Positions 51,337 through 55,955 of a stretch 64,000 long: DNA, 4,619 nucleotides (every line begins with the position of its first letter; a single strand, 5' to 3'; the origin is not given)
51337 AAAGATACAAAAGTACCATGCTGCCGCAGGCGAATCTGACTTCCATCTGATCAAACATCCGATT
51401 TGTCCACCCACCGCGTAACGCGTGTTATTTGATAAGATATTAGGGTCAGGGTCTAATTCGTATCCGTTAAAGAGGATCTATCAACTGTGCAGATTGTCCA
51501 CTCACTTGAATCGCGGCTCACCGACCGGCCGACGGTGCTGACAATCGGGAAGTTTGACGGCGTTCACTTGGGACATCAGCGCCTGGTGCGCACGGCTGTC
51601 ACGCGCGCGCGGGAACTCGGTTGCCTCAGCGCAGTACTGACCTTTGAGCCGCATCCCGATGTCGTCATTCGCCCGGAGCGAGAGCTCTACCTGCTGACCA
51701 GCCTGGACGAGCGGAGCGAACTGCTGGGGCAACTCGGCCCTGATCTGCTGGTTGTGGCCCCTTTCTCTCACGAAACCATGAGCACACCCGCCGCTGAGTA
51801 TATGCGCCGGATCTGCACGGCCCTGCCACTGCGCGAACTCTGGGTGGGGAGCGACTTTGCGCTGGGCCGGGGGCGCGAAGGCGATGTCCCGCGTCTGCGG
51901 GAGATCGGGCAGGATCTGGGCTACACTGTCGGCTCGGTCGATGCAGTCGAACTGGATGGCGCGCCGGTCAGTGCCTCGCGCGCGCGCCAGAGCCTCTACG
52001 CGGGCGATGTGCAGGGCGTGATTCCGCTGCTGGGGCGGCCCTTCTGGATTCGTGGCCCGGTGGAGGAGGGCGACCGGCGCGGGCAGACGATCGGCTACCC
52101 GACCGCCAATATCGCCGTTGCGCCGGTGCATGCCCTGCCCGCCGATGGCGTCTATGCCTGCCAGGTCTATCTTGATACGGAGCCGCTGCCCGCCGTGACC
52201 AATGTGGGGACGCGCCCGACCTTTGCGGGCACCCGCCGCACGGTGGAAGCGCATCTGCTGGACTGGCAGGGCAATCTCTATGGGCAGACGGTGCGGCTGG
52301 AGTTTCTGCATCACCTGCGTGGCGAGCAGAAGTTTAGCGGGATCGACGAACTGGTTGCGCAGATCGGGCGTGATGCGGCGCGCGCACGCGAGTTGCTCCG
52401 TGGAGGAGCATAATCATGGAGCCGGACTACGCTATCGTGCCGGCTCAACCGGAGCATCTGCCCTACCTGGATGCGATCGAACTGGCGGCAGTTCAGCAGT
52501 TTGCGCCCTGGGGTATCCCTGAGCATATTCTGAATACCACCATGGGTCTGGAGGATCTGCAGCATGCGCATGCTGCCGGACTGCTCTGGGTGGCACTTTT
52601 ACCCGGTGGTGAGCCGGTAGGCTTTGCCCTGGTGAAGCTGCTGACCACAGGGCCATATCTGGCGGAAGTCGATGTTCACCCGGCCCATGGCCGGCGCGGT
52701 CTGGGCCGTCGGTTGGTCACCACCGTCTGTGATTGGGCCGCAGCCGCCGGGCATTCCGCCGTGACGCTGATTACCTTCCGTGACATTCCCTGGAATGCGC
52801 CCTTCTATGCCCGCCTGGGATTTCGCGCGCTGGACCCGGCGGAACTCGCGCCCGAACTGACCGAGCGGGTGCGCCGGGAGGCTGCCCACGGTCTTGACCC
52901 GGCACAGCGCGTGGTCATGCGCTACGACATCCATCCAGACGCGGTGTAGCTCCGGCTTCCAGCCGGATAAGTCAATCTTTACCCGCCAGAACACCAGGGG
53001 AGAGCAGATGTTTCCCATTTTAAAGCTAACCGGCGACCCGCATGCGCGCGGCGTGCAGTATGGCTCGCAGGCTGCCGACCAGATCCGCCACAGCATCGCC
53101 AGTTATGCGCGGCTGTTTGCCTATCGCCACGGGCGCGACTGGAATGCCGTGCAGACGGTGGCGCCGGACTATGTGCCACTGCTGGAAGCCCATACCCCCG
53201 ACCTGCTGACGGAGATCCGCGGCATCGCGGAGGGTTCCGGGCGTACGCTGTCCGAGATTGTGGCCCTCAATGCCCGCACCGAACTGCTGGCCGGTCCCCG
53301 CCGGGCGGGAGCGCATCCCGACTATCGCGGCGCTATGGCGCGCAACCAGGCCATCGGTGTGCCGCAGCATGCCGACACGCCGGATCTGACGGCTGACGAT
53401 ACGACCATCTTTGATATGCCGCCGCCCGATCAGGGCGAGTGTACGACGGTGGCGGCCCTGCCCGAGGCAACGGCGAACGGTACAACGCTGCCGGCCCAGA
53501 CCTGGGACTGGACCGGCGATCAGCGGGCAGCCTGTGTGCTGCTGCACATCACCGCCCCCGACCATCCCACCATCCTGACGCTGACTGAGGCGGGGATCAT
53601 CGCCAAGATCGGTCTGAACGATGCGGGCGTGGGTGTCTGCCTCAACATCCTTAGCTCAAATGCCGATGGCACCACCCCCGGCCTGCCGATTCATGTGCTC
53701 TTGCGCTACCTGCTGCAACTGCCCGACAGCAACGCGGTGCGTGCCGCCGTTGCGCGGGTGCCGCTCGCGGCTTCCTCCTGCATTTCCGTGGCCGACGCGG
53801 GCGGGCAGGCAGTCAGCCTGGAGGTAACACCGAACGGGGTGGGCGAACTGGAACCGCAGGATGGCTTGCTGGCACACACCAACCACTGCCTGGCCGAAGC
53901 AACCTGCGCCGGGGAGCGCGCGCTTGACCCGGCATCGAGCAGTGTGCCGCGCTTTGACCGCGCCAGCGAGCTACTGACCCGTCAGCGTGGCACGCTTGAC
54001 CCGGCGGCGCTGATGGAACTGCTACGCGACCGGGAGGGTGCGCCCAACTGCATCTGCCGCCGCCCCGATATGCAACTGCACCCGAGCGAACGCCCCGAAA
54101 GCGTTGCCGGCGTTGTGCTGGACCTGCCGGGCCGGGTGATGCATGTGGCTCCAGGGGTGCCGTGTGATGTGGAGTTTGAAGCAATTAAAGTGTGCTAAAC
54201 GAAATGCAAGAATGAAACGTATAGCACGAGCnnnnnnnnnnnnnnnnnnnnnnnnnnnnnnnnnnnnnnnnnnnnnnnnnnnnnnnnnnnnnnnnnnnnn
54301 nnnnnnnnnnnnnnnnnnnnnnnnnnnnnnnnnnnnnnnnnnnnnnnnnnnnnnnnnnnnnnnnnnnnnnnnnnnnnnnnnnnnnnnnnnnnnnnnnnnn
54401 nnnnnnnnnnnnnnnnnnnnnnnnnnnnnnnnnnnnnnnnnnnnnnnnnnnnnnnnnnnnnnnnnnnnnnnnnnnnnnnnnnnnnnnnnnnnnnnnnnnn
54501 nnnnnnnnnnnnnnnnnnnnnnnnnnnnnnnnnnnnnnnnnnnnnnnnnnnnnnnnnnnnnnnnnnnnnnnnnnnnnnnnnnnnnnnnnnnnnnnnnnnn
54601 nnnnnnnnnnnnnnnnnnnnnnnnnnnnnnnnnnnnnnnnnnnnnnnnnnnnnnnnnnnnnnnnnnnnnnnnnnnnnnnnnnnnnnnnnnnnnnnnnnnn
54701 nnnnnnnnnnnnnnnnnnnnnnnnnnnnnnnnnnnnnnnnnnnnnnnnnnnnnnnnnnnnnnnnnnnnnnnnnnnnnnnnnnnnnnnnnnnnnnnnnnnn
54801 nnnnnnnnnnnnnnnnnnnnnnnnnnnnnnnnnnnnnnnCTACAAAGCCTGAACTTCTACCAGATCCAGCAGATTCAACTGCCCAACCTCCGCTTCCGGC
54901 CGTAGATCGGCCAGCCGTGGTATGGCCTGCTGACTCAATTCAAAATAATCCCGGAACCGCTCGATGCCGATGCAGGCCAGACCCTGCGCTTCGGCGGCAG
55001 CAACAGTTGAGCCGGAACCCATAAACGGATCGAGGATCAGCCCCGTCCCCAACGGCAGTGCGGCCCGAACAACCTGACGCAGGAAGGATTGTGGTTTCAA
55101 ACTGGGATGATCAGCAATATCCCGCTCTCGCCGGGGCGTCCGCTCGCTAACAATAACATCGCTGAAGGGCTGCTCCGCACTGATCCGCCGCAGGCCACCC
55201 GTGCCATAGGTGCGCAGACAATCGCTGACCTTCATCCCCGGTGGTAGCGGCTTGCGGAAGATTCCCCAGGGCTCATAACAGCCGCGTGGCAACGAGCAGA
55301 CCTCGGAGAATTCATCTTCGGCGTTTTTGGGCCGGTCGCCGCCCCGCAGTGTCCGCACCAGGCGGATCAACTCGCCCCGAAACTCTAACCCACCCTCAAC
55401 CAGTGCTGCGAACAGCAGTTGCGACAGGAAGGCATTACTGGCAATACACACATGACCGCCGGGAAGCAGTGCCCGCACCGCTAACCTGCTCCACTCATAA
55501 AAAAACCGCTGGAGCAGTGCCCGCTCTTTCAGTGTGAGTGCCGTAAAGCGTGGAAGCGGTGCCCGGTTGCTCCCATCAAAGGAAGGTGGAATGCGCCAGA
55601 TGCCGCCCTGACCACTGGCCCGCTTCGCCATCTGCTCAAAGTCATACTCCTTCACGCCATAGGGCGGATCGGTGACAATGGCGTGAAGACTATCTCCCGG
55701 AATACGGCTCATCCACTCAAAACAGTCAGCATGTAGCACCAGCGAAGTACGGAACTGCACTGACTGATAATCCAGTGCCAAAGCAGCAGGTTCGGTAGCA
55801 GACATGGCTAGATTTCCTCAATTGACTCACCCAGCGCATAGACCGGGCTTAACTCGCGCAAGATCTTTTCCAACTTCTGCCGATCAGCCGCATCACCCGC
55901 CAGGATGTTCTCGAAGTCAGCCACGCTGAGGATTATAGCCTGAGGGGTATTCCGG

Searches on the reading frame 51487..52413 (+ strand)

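Call 8: search_protein_families(library=pfam, proteins=[window:51487-52413:+])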
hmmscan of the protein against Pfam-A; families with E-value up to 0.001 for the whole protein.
window:51487-52413:+ (308 aa): 2 families
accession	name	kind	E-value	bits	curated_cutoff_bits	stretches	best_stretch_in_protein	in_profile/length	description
PF01687.23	Flavokinase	-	2.8e-43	147.5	19.6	1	182-304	1-124/124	Riboflavin kinase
PF06574.18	FAD_syn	-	2.2e-41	141.7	27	1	12-164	4-157/158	FAD synthetase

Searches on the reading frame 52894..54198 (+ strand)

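Call 53: search_protein_families(library=pfam, max_evalue=0.00001, proteins=[window:52894-54198:+])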
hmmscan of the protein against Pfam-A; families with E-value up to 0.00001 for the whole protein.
window:52894-54198:+ (434 aa): 1 family
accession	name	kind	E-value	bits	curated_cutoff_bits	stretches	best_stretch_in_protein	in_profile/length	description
PF03417.21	AAT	-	1.5e-15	57.9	23.2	1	196-390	6-194/225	Acyl-coenzyme A:6-aminopenicillanic acid acyl-transferase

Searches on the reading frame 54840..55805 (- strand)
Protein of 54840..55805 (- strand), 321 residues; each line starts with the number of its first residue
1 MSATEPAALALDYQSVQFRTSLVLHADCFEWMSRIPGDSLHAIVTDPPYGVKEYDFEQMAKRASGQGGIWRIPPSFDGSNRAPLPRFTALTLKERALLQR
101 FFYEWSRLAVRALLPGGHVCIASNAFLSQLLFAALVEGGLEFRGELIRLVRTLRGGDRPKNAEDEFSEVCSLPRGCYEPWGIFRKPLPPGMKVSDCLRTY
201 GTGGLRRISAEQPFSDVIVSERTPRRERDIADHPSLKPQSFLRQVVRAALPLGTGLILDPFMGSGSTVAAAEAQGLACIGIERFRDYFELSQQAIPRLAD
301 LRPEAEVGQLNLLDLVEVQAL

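Call 8: search_protein_families(library=pfam, proteins=[window:54840-55805:-])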
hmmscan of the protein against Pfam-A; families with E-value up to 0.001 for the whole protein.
window:54840-55805:- (321 aa): 1 family
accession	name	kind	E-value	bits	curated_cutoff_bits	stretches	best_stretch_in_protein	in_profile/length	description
PF01555.25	N6_N4_Mtase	-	1.9e-17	64.4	26.7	1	224-292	152-220/221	DNA methylase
